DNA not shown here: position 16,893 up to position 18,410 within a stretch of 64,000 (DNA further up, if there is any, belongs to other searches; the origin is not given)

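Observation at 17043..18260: Phage-encoded RtcB RNA ligase next to an Endo VII-like nuclease, with a calcineurin-like phosphoesterase in the early module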

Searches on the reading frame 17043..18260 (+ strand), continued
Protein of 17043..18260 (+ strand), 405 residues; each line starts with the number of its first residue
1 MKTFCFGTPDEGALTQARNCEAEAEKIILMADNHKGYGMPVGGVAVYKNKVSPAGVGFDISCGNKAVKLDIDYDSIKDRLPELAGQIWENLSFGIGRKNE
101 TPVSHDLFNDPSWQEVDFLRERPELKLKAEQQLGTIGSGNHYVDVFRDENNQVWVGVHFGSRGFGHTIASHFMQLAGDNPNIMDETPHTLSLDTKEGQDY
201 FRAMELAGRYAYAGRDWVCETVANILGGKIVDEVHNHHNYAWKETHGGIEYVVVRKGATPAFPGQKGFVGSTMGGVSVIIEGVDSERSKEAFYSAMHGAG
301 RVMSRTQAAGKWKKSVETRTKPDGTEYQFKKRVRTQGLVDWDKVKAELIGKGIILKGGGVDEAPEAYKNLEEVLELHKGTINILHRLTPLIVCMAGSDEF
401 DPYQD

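Call 16: find_encoding_contigs(protein=P0001, flank=5000, max_places=6)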
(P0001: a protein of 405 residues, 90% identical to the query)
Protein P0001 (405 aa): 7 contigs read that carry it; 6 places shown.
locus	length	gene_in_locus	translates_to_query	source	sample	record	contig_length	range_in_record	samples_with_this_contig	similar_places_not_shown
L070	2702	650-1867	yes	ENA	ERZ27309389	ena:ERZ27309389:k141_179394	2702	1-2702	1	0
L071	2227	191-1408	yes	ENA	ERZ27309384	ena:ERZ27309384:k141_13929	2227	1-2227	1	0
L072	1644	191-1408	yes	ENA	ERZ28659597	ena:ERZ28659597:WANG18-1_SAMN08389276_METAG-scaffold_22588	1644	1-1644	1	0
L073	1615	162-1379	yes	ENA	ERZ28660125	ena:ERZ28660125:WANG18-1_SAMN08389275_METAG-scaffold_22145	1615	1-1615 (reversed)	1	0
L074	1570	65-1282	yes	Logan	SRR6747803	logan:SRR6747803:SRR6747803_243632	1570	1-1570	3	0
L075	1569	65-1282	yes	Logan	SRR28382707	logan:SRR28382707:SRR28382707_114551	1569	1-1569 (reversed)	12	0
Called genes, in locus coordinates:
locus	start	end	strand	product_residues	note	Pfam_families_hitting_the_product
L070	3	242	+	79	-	?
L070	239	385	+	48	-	-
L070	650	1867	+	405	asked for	PF01139:RtcB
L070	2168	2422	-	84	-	-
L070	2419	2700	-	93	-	?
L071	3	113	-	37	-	?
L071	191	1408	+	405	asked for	PF01139:RtcB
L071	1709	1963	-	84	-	-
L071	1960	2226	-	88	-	?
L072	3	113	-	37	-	?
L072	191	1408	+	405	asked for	PF01139:RtcB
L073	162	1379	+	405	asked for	PF01139:RtcB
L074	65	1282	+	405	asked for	PF01139:RtcB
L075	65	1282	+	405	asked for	PF01139:RtcB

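Call 32: find_encoding_contigs(protein=window:17043-18260:+, flank=3000, max_places=4)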
Protein window:17043-18260:+ (405 aa): 3 contigs read that carry it; 1 place shown.
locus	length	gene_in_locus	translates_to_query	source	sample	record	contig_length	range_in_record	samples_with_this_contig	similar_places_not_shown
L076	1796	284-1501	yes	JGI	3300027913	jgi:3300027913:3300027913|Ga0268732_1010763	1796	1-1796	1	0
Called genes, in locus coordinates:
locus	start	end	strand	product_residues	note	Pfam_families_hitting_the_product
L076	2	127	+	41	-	?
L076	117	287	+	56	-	-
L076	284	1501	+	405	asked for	PF01139:RtcB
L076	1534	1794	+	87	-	?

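Call 51: find_related_loci(query=window:17043-18260:+, collection=genome_contigs, flank=5000)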
Query window:17043-18260:+ (405 aa) in genome_contigs; peptide patterns used: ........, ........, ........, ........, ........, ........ (x = any residue, [..] = any of these).
600 stretches matched a pattern (row limit reached: there are more); 562 encode a relative of the query (tblastn E <= 1e-3); the best 80 are kept; 80 distinct loci.
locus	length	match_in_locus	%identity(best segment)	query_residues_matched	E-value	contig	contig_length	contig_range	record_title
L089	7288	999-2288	64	2-405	0e+0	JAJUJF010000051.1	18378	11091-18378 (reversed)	MAG: Paracoccaceae bacterium isolate bin110 k141_530512_length_18378_cov_94.9930, whole genome shotgun sequence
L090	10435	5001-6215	63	1-405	9e-177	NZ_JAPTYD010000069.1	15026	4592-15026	Paracoccus benzoatiresistens strain EF6 NODE_69_length_15026_cov_202.930430, whole genome shotgun sequence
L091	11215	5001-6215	63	1-405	2e-176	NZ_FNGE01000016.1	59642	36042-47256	Paracoccus chinensis strain CGMCC 1.7655, whole genome shotgun sequence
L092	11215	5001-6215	62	1-405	6e-176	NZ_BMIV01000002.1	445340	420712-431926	Paracoccus acridae strain CGMCC 1.15419 sequence002, whole genome shotgun sequence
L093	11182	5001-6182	64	2-395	7e-172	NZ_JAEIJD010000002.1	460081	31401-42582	Pontibaca salina strain S1109L scaffold_2_length=460082, whole genome shotgun sequence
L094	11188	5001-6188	62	1-395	8e-170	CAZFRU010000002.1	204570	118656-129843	MAG TPA_asm: uncultured Gemmatimonadaceae bacterium isolate binchicken_co235_401 genome assembly, contig: NODE_103_lengt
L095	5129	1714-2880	61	7-395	5e-169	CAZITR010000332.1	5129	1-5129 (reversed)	MAG TPA_asm: uncultured Verrucomicrobiales bacterium isolate SRP187154_co1_338 genome assembly, contig: NODE_24960_lengt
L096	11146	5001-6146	54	6-405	6e-138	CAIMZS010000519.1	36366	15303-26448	MAG: uncultured Anaerolineae bacterium isolate Umea1p4_bin-235 genome assembly, contig: bin-235:519/662, whole genome sh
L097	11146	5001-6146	53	6-405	6e-137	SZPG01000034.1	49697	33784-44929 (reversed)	Chloroflexi bacterium CFX6 ZYPT4scaffold_914, whole genome shotgun sequence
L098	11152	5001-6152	53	2-405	3e-136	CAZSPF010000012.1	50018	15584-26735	MAG TPA_asm: uncultured Fimbriimonadales bacterium isolate SRP290908_co1_52 genome assembly, contig: NODE_731_length_500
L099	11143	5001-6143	53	6-405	3e-136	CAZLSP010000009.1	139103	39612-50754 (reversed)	MAG TPA_asm: uncultured Anaerolinea sp. isolate binchicken_co197_447 genome assembly, contig: NODE_67_length_139103_cov_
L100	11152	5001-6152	53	6-405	6e-136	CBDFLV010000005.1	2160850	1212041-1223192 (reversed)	MAG: Acidobacteriota bacterium isolate 7a8d91ef-8417-43da-8691-8f404d5ac280 genome assembly, contig: contig_5, whole gen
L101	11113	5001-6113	53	5-405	1e-135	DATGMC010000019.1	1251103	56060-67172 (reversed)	MAG TPA_asm: Bryobacteraceae bacterium isolate SMAG_U9902 k141_189350, whole genome shotgun sequence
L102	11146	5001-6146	54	6-405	1e-135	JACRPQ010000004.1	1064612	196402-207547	MAG: Chloroflexi bacterium isolate NC_groundwater_1991_Pr3_S-0.65um_56_11 SR2-18-Sp65_coassembly_scaffold_15703, whole g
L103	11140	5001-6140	53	6-404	1e-135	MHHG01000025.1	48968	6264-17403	MAG: Omnitrophica WOR_2 bacterium RIFOXYA2_FULL_38_17 rifoxya2_full_scaffold_246, whole genome shotgun sequence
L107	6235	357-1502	53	6-405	1e-134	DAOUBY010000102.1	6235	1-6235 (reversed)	MAG TPA_asm: Anaerolineales bacterium isolate H71_757 k91_35148, whole genome shotgun sequence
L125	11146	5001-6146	52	5-405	2e-132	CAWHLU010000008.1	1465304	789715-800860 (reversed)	MAG: uncultured Acidobacteriaceae bacterium isolate MFD00731.bin.2.137 genome assembly, contig: contig_4038, whole genom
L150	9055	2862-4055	49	5-405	2e-130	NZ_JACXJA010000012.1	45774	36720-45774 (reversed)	Paenibacillus oceani strain IB182363 Contig_12, whole genome shotgun sequence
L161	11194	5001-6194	50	5-405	2e-129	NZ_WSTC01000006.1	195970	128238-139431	Paenibacillus sp. MMS18-CY102 6, whole genome shotgun sequence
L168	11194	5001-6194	50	5-405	5e-129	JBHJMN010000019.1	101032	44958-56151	Paenibacillus elgii strain KM_B45 1B45_contig_19, whole genome shotgun sequence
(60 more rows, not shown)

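Call 63: search_protein_families(library=pfam, proteins=[L161:3646-4443:+, L150:1266-2771:+, L168:3385-4989:+, L125:1932-2540:-, L107:1655-2044:+], max_evalue=0.001)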
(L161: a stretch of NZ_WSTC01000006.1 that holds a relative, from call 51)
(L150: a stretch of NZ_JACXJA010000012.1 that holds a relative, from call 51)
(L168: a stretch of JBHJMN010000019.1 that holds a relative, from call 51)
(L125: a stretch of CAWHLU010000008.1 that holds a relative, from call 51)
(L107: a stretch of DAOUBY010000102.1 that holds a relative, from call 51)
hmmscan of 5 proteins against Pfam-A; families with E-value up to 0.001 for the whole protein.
L161:3646-4443:+ (265 aa): 1 family
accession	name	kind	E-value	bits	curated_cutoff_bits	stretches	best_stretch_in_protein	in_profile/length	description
PF10127.15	RlaP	-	1.8e-95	319.8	23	1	8-255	2-248/249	RNA repair pathway DNA polymerase beta family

L150:1266-2771:+ (501 aa): 2 families
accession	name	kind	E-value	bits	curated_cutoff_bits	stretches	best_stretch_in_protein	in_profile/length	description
PF05731.17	TROVE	-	2.1e-13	50.7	23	1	237-308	289-360/442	TROVE domain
PF25045.1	vWA_Ro60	-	6.5e-10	39.6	27.7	1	329-480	2-162/165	Ro60 vWA domain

L168:3385-4989:+ (534 aa): 1 family
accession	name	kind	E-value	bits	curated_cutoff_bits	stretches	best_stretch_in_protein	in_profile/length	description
PF13646.12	HEAT_2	-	6.9e-06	26.7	27.7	0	337-380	18-59/88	HEAT repeats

L125:1932-2540:- (202 aa): 3 families
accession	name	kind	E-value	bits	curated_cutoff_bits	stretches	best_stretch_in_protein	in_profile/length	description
PF14279.12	HNH_5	-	5.1e-17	62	27.5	1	116-170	1-55/56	HNH endonuclease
PF01844.29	HNH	-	2.5e-16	60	21.4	1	116-161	1-47/47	HNH endonuclease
PF13395.12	HNH_4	-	2.1e-07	31.2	22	1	116-163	1-53/54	HNH endonuclease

L107:1655-2044:+ (129 aa): 1 family
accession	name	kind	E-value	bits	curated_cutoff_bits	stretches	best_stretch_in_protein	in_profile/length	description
PF06155.17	GBBH-like_N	-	8.4e-26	91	22.8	1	19-112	1-85/85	Gamma-butyrobetaine hydroxylase-like, N-terminal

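Call 64: predict_structure(alignment_id=A4)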
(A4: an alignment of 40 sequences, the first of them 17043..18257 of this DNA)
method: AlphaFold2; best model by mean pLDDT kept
length: 405 residues; sequences in the alignment: 40
mean_pLDDT: 86.9   pTM: 0.86
mean pLDDT of the five models: 86.9, 86.9, 86.0, 85.1, 85.0
residues with pLDDT >= 90: 186; 70-90: 189; 50-70: 27; < 50: 3
segments of 3 or more residues with pLDDT < 50: none
pLDDT, mean of each block of 10 residues (from residue 1): 82 89 88 84 90 85 92 97 93 62 87 95 90 71 92 93 84 90 78 94 92 91 97 90 88 86 90 90 90 76 82 85 89 82 94 90 86 89 96 73 50
secondary structure, 60 per line:
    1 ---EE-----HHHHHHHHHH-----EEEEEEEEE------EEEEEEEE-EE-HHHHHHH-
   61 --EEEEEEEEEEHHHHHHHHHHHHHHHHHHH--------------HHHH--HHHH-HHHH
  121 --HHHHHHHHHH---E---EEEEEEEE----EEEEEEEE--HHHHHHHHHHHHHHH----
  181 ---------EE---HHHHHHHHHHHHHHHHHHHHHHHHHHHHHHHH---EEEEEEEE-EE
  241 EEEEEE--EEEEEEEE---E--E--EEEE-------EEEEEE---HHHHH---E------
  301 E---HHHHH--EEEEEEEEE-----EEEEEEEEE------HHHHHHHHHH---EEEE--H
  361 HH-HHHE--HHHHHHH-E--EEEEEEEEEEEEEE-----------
elements in order: H11-20 E26-34 E41-48 H53-59 E63-72 H73-91 H106-109 H112-115 H117-120 H123-132 E140-147 E152-159 H162-176 H195-226 E230-237 E239-246 E249-256 E266-269 E277-282 H286-290 H305-309 E312-320 E326-334 H341-350 E354-357 H370-376 E381-394

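Call 68: fold_search(model_id=the predicted structure, library=pdb)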
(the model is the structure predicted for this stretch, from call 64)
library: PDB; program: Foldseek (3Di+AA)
matches with E <= 10: 466; with E <= 0.001: 17
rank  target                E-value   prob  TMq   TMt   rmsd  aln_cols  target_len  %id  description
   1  1uc2_A                1.2e-28  1.00  0.72  0.61   6.7       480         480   26  Hypothetical Extein Protein of PH1602 from Pyrococcus horikoshii (released 2004-05-04)
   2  4dwq_A                6.1e-28  1.00  0.73  0.62   6.4       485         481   27  RNA ligase RtcB-GMP/Mn(2+) complex (released 2012-09-05)
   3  8odp_A                7.3e-28  1.00  0.76  0.62   5.2       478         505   24  Structure of human RTCB with GMPCPP in complex with Archease (released 2024-03-27)
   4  4dwr_B                1.0e-27  1.00  0.70  0.59   6.8       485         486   25  RNA ligase RtcB/Mn2+ complex (released 2012-09-05)
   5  4dwr_A                1.8e-27  1.00  0.75  0.63   6.5       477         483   27  RNA ligase RtcB/Mn2+ complex (released 2012-09-05)
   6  8odp_C                4.1e-27  1.00  0.75  0.61   5.7       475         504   25  Structure of human RTCB with GMPCPP in complex with Archease (released 2024-03-27)
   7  4dwr_C                7.8e-27  1.00  0.71  0.60   7.2       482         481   25  RNA ligase RtcB/Mn2+ complex (released 2012-09-05)
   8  8odo_A                9.4e-27  1.00  0.76  0.62   6.3       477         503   23  Structure of human guanylylated RTCB in complex with Archease (released 2024-03-27)
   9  7p3b_A                3.5e-26  1.00  0.71  0.60   5.7       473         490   24  Human RNA ligase RTCB in complex with GMP and Co(II) (released 2021-12-22)
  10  7p3b_B                1.5e-25  1.00  0.74  0.61   5.0       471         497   26  Human RNA ligase RTCB in complex with GMP and Co(II) (released 2021-12-22)
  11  2epg_B                6.4e-24  1.00  0.68  0.63   5.5       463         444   24  Crystal structure of TTHA1785 (released 2007-10-02)
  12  2epg_A                8.1e-24  1.00  0.67  0.62   5.7       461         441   24  Crystal structure of TTHA1785 (released 2007-10-02)
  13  8btt_A                1.4e-23  1.00  0.68  0.57   5.8       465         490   22  Structure of human RTCB (released 2023-12-13)
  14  8btt_B                1.5e-23  1.00  0.69  0.59   5.5       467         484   22  Structure of human RTCB (released 2023-12-13)
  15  8orj_A                2.2e-22  1.00  0.65  0.58   5.7       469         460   22  Cryo-EM structure of human tRNA ligase RTCB in complex with human PYROXD1. (released 2024-10-30)
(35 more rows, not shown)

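Call 73: search_protein_families(library=pfam, proteins=[L067:5250-5792:+, L066:3058-4635:+, L051:10054-11595:+, L066:4756-5580:+, L012:5637-5969:+, L010:10283-11398:+, L038:2842-4470:+, L051:4609-5487:+], max_evalue=0.001)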
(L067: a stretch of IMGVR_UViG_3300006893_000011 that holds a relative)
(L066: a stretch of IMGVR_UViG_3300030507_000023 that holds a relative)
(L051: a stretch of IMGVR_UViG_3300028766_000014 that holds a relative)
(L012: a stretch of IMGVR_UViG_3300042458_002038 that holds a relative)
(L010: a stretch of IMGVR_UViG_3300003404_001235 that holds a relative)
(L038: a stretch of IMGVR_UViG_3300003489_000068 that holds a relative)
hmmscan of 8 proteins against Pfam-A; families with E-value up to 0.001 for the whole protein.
L067:5250-5792:+ (180 aa): 2 families
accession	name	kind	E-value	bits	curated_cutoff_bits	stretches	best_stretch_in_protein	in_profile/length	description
PF13328.12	HD_4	-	3.6e-17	63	27.2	1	8-103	1-95/156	HD domain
PF01966.28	HD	-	2.4e-05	25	22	1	31-125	2-115/116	HD domain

L066:3058-4635:+ (525 aa): 0 families

L051:10054-11595:+ (513 aa): 2 families
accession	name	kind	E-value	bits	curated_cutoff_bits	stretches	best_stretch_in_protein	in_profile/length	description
PF04095.22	NAPRTase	-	6.5e-38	131.3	20.8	1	210-457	3-217/239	Nicotinate phosphoribosyltransferase (NAPRTase) family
PF18127.6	NAMPT_N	-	2.6e-06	28.1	25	1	30-82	5-50/98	Nicotinamide phosphoribosyltransferase, N-terminal domain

L066:4756-5580:+ (274 aa): 3 families
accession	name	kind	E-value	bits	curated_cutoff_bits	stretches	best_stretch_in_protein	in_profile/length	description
PF13793.12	Pribosyltran_N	-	1.4e-09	38.3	25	1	15-105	30-117/117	N-terminal domain of ribose phosphate pyrophosphokinase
PF14572.12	Pribosyl_synth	-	1.9e-06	28.4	27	1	200-261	84-147/184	Phosphoribosyl synthetase-associated domain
PF00156.33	Pribosyltran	-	2.1e-06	27.6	26.3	1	144-223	31-111/158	Phosphoribosyl transferase domain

L012:5637-5969:+ (110 aa): 0 families

L010:10283-11398:+ (371 aa): 2 families
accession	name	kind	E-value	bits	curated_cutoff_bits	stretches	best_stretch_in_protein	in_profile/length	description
PF01068.26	DNA_ligase_A_M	-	5.3e-12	46.3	26.2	1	94-281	1-204/204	ATP dependent DNA ligase domain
PF14743.12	DNA_ligase_OB_2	-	1.7e-08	34.8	28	1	295-365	1-66/66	DNA ligase OB-like domain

L038:2842-4470:+ (542 aa): 3 families
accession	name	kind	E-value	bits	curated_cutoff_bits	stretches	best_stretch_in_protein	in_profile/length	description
PF01935.23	DUF87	-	0.00039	21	23.2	1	14-51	22-60/220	Helicase HerA, central domain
PF25213.1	HVO_A0261_N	-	0.0004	20.7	35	0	398-455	16-71/86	HVO_A0261 N-terminal domain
PF13191.12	AAA_16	-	0.00092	20.2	32.6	0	21-160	30-157/167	AAA ATPase domain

L051:4609-5487:+ (292 aa): 1 family
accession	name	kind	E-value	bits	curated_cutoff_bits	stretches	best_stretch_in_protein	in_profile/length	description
PF17082.10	Spc29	-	2.6e-05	24.6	31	1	16-103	110-177/245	Spindle Pole Component 29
